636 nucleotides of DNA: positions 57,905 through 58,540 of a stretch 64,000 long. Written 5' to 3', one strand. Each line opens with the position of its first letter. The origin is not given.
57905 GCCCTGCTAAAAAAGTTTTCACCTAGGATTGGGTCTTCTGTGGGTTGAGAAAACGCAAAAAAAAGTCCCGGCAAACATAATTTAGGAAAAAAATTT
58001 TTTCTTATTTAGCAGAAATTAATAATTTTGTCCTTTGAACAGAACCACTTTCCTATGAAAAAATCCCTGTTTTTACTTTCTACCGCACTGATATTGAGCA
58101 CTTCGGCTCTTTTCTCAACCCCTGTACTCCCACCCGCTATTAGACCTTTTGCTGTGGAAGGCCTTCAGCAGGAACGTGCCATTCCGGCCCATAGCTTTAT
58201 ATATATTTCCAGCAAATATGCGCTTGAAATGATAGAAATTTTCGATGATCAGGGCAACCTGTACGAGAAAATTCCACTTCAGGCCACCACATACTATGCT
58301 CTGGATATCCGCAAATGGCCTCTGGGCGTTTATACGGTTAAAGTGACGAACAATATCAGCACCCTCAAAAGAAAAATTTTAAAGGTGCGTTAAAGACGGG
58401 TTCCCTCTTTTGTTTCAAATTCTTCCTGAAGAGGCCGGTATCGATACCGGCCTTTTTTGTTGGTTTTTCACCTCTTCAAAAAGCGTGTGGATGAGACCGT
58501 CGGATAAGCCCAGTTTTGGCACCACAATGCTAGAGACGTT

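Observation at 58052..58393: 113-aa ORF that is only a signal peptide plus a T9SS type-A CTD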

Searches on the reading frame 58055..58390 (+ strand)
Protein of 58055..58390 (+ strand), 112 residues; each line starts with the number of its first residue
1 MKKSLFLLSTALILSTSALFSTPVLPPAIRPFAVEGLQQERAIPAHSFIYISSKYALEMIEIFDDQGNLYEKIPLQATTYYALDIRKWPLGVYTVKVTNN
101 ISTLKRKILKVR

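Call 3: search_protein_families(library=pfam, proteins=[window:58055-58390:+], max_evalue=10)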
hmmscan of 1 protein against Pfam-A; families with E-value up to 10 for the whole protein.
seq(112 aa): 3 families
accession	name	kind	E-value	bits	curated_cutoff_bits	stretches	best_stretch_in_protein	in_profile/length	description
PF18962.6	Por_Secre_tail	-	9.5e-06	26.3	27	1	44-108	5-73/75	Secretion system C-terminal sorting domain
PF11589.14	DUF3244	-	0.0009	19.6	25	1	48-100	30-86/96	Domain of unknown function (DUF3244)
PF08139.17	LPAM_1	-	0.29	12.1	20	1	1-15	1-15/18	Prokaryotic membrane lipoprotein lipid attachment site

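Call 4: search_protein_families(library=ncbifam, proteins=[window:58055-58390:+], max_evalue=10)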
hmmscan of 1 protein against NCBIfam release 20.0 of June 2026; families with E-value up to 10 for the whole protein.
seq(112 aa): 2 families
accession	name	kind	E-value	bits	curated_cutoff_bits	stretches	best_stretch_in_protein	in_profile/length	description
TIGR04183.1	Por_Secre_tail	domain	0.00011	22.1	23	1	50-110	14-71/72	T9SS type A sorting domain-containing protein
NF040553.1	SGO_0316_fam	subfamily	0.14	9.7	1400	1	60-100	1213-1250/1486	SGO_0316/SGO_0317 family LPXTG-anchored serine peptidase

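Call 5: find_homologous_proteins(query=window:58055-58390:+, max_evalue=0.01)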
Query seq(112 aa) (112 aa): 8 proteins with E <= 0.01 among 19 candidates.
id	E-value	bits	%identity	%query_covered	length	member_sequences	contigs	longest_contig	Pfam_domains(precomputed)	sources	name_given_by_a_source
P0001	3.0e-61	222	95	100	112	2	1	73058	PF18962.8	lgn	-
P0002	2.8e-44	167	73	100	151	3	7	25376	PF18962.8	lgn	-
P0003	1.1e-43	165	76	94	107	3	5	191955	PF18962.8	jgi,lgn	-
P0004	2.2e-40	155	73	100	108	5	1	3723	PF18962.8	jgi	-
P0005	1.5e-33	133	63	94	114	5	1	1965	PF18962.8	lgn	-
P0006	6.3e-33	131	63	86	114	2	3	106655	PF18962.8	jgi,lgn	jgi:hypothetical protein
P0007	1.7e-32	130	77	66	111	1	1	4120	PF18962.8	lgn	-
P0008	6.1e-32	128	77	66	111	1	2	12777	PF18962.8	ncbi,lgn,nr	ncbi:MAG: T9SS type A sorting domain-containing protein [Flavobacteriales bacterium]|nr:T9SS type A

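Call 8: find_encoding_contigs(protein=P0003, flank=5000, max_places=4)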
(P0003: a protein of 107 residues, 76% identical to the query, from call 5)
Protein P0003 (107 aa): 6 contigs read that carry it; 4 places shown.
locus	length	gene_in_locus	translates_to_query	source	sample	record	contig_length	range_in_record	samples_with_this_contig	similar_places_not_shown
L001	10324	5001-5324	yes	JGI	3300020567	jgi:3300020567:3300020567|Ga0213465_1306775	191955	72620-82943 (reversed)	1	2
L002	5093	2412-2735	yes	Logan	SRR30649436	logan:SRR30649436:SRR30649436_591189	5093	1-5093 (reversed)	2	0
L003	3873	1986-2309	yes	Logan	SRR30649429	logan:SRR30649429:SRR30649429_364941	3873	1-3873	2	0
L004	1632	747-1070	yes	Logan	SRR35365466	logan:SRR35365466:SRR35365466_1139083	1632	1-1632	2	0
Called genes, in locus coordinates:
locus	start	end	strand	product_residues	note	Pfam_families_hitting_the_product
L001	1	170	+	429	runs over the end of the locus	PF25919:BSH_CusB (weak), PF00364:Biotin_lipoyl (faint), PF25917:BSH_RND, PF25935:BSH_LcnD (weak), PF25973:BSH_CzcB (faint), PF25876:HH_MFP_RND (weak), PF25990:Beta-barrel_YknX, PF25975:CzcB_C, +1 more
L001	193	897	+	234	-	PF00814:TsaD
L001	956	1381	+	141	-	PF01242:PTPS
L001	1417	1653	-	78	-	-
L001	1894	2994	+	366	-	-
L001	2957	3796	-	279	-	PF01048:PNP_UDP_1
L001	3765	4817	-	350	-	PF02606:LpxK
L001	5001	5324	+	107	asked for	PF18962:Por_Secre_tail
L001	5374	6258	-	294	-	PF02541:Ppx-GppA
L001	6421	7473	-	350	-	PF00487:FA_desaturase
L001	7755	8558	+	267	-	PF01925:TauE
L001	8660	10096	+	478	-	PF00753:Lactamase_B, PF00581:Rhodanese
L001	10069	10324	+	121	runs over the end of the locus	PF00581:Rhodanese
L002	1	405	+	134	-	?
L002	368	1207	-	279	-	PF01048:PNP_UDP_1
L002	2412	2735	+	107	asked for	PF18962:Por_Secre_tail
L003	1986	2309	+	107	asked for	PF18962:Por_Secre_tail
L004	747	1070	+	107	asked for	PF18962:Por_Secre_tail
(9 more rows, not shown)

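Call 13: find_encoding_contigs(protein=P0006, flank=5000, max_places=3)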
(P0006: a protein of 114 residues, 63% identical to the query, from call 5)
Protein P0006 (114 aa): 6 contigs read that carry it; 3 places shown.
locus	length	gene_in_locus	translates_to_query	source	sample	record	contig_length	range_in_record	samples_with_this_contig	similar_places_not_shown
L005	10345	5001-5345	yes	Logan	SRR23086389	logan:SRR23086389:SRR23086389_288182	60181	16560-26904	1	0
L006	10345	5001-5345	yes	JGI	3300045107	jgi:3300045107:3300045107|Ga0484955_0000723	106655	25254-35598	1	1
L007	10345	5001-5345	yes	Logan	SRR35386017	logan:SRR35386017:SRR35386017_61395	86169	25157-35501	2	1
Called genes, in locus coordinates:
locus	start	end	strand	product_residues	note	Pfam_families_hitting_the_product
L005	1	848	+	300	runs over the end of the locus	PF00483:NTP_transferase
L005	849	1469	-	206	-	PF13580:SIS_2, PF01380:SIS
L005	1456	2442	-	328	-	PF00288:GHMP_kinases_N, PF08544:GHMP_kinases_C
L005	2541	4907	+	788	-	PF13620:CarboxypepD_reg, PF13715:CarbopepD_reg_2, PF07715:Plug, PF00593:TonB_dep_Rec_b-barrel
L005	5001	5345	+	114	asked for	PF18962:Por_Secre_tail (weak)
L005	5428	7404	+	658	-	PF00535:Glycos_transf_2, PF13641:Glyco_tranf_2_3, PF13632:Glyco_trans_2_3 (weak)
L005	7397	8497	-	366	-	PF04321:RmlD_sub_bind, PF01073:3Beta_HSD (weak), PF01370:Epimerase, PF02719:Polysacc_synt_2, PF16363:GDP_Man_Dehyd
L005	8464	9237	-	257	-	PF00483:NTP_transferase, PF12804:NTP_transf_3 (weak)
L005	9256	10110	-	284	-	PF17848:Zn_ribbon_ACC, PF01039:Carboxyl_trans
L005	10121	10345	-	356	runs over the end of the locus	PF01791:DeoC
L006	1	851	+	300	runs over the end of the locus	PF00483:NTP_transferase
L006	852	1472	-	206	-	PF13580:SIS_2, PF01380:SIS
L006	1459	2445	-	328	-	PF00288:GHMP_kinases_N, PF08544:GHMP_kinases_C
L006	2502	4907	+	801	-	PF13620:CarboxypepD_reg, PF13715:CarbopepD_reg_2, PF07715:Plug, PF00593:TonB_dep_Rec_b-barrel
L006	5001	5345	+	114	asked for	PF18962:Por_Secre_tail (weak)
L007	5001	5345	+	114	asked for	PF18962:Por_Secre_tail (weak)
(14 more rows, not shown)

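Call 14: find_encoding_contigs(protein=P0008, flank=5000, max_places=3)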
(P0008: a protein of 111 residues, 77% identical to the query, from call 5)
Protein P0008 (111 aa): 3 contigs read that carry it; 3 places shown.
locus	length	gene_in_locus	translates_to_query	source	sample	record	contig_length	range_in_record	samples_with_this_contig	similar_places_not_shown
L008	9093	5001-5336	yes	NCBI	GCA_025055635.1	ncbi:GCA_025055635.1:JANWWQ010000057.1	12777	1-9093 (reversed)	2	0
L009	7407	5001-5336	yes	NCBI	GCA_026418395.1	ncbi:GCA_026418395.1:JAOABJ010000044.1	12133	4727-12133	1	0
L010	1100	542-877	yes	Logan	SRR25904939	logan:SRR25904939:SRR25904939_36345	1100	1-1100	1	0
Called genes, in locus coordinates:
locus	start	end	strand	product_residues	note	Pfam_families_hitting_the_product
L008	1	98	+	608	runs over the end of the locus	PF01541:GIY-YIG, PF27096:UvrC_M, PF22920:UvrC_RNaseH (weak), PF08459:UvrC_RNaseH_dom, PF14520:HHH_5 (weak)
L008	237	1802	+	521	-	PF18936:DUF5684, PF10502:Peptidase_S26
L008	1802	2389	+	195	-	PF08889:WbqC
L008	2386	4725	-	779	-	PF01751:Toprim, PF01131:Topoisom_bac, PF13368:Toprim_C_rpt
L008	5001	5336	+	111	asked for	PF18962:Por_Secre_tail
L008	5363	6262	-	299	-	PF02541:Ppx-GppA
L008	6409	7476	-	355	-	PF00487:FA_desaturase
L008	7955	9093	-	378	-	PF00512:HisKA, PF02518:HATPase_c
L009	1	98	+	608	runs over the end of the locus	PF01541:GIY-YIG, PF27096:UvrC_M, PF22920:UvrC_RNaseH (weak), PF08459:UvrC_RNaseH_dom, PF14520:HHH_5 (weak)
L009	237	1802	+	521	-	PF18936:DUF5684, PF10502:Peptidase_S26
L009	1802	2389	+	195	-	PF08889:WbqC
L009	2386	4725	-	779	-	PF01751:Toprim, PF01131:Topoisom_bac, PF13368:Toprim_C_rpt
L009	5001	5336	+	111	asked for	PF18962:Por_Secre_tail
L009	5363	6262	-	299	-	PF02541:Ppx-GppA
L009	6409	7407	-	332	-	PF00487:FA_desaturase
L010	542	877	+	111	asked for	PF18962:Por_Secre_tail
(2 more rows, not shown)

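Call 15: find_related_loci(query=A1, collection=genome_contigs, flank=6000)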
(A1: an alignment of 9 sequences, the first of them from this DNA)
Query A1 (112 aa) in genome_contigs; peptide patterns used: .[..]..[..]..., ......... (x = any residue, [..] = any of these).
119 stretches matched a pattern; 1 encode a relative of the query (tblastn E <= 1e-3); 1 distinct loci.
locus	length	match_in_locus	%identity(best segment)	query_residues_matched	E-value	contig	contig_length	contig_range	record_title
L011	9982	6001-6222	77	39-112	1e-39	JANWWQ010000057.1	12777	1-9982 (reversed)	MAG: Flavobacteriales bacterium isolate SKYG26 NODE_57_length_12777_cov_17.241339, whole genome shotgun sequence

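Call 19: predict_structure(alignment_id=A1)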
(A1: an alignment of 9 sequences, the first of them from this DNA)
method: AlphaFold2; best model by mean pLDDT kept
length: 112 residues; sequences in the alignment: 9
mean_pLDDT: 77.8   pTM: 0.60
mean pLDDT of the five models: 77.8, 76.7, 76.3, 75.0, 71.9
residues with pLDDT >= 90: 66; 70-90: 6; 50-70: 11; < 50: 29
segments of 3 or more residues with pLDDT < 50: 1-4, 6-21, 29-33
pLDDT, mean of each block of 10 residues (from residue 1): 44 43 49 53 91 96 97 94 96 96 95 90
secondary structure, 60 per line:
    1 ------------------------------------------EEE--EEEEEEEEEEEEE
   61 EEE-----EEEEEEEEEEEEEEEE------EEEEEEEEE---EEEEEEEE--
elements in order: E43-45 E48-63 E69-84 E91-99 E103-110

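Call 20: search_solved_structures(query=A1, max_evalue=10, show_alignments=3)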
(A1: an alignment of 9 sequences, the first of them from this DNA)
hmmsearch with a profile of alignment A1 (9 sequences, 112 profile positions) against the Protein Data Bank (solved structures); distinct sequences matched with E-value up to 10: 3.
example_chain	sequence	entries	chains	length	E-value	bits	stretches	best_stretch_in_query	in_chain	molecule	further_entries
2jeb_I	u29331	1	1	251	0.46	13.7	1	42-82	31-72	EXOSOME COMPLEX RNA-BINDING PROTEIN 1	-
3l7z_C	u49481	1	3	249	0.46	13.7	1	42-82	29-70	Probable exosome complex RNA-binding protein 1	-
2je6_I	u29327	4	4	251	0.47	13.6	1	42-82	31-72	EXOSOME COMPLEX RNA-BINDING PROTEIN 1 | PROBABLE EXOSOME COMPLEX RNA-BINDING PROTEIN 1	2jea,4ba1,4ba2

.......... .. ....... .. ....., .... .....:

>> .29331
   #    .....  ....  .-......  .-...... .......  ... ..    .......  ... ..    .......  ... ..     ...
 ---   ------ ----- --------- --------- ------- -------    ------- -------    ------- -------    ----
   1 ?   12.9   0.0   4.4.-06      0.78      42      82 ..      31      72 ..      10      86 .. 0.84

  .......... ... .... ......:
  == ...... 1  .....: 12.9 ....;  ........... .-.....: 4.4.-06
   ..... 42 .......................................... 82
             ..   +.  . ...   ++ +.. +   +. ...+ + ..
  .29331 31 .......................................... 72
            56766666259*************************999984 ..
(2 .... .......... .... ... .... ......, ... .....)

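Call 22: search_protein_representatives(alignment_id=A1)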
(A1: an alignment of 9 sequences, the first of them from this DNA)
Query: 9 sequences, 112 profile positions. Proteins with E-value up to 0.001 (for the whole library): 11; up to 1e-10: 2; up to 1e-30: 1. The best 11 are listed.
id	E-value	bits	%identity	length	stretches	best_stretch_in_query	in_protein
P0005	1.2e-47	176.6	-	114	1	3-112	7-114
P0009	4.5e-16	74.9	-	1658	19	53-82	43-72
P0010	4.3e-07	46.0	-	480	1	30-109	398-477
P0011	4.0e-06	42.9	-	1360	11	85-108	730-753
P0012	1.5e-05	41.1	-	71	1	43-109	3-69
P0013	4.5e-05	39.5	-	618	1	44-108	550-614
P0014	7.7e-05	38.7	-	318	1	44-102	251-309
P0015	5.9e-04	35.9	-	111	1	56-110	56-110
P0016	7.5e-04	35.6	-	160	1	30-109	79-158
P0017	7.9e-04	35.5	-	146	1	43-98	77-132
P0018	8.8e-04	35.3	-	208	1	26-110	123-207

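Call 24: fold_search(model_id=the predicted structure, library=pdb)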
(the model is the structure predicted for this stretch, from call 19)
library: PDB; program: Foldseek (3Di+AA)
matches with E <= 10: 1594; with E <= 0.001: 0
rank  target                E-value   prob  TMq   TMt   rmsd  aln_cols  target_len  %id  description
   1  7jrm                  1.6e-03  1.00  0.46  0.13   3.1        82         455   13  The structure of CBM51-2 and INT domains from Clostridium perfringens ZmpB (released 2021-02-03)
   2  5b68                  3.8e-03  1.00  0.38  0.07   8.5        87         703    9  Crystal structure of apo amylomaltase from Corynebacterium glutamicum (released 2016-08-03)
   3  3d33_B                5.3e-03  1.00  0.51  0.60   2.0        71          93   17  Crystal structure of a duf3244 family protein with an immunoglobulin-like beta-sandwich fold (bvu_0276) from bacteroid (released 2008-05-27)
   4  8gl6_D                6.2e-03  1.00  0.50  0.70   2.4        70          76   21  The Type 9 Secretion System in vitro assembled, RemA-CTD substrate bound complex (released 2024-01-31)
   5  8qb1_A                6.2e-03  1.00  0.51  0.63   2.6        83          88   16  C-terminal domain of mirolase from Tannerella forsythia (released 2024-02-28)
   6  4s3q_A                7.0e-03  1.00  0.47  0.09   2.9        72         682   14  Amylomaltase MalQ from Escherichia coli in complex with maltose (released 2015-07-08)
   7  4s3q_B                7.4e-03  1.00  0.37  0.07   8.1        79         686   16  Amylomaltase MalQ from Escherichia coli in complex with maltose (released 2015-07-08)
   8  3sd2                  8.2e-03  1.00  0.44  0.56   3.3        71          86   17  Crystal structure of a putative member of duf3244 protein family (BT_3571) from Bacteroides thetaiotaomicron vpi-5482 at (released 2011-06-29)
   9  2p9r_B                1.1e-02  1.00  0.39  0.44   5.5        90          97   11  Human alpha2-macroglogulin is composed of multiple domains, as predicted by homology with complement component C3 (released 2007-08-21)
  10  4s3q_C                1.2e-02  1.00  0.44  0.09   3.8        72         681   14  Amylomaltase MalQ from Escherichia coli in complex with maltose (released 2015-07-08)
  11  3d33_A                1.2e-02  1.00  0.51  0.60   2.0        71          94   17  Crystal structure of a duf3244 family protein with an immunoglobulin-like beta-sandwich fold (bvu_0276) from bacteroid (released 2008-05-27)
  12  5jjh                  1.3e-02  1.00  0.38  0.07   7.4        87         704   10  Crystal structure of amylomaltase from Corynebacterium glutamicum (released 2017-04-26)
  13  7c7u_B                1.4e-02  1.00  0.39  0.10   4.6        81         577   12  Biofilm associated protein - BSP domain (released 2021-05-12)
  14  4s3r                  1.4e-02  1.00  0.47  0.09   2.9        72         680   14  Amylomaltase MalQ from Escherichia coli in complex with the pseudo-heptasaccharide acarviosine-glucose-acarbose (released 2015-07-08)
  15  8glk_D                1.4e-02  1.00  0.42  0.60   3.9        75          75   16  The Type 9 Secretion System dGldL peak II, NucA substrate bound complex (released 2024-01-31)
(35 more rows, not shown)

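Call 31: search_protein_families(library=pfam, alignment_id=A1, max_evalue=0.01)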
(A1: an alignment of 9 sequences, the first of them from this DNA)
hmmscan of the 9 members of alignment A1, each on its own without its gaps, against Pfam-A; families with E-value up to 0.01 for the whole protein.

A. member 1, seq(112 aa): 2 families
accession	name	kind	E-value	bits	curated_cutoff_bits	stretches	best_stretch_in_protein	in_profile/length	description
PF18962.6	Por_Secre_tail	-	9.5e-06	26.3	27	1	44-108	5-73/75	Secretion system C-terminal sorting domain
PF11589.14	DUF3244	-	0.0009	19.6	25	1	48-100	30-86/96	Domain of unknown function (DUF3244)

B. families by the number of members that match (of 9 scanned): 2 families
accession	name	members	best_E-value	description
PF18962.6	Por_Secre_tail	9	7.7e-07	Secretion system C-terminal sorting domain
PF11589.14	DUF3244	8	0.00028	Domain of unknown function (DUF3244)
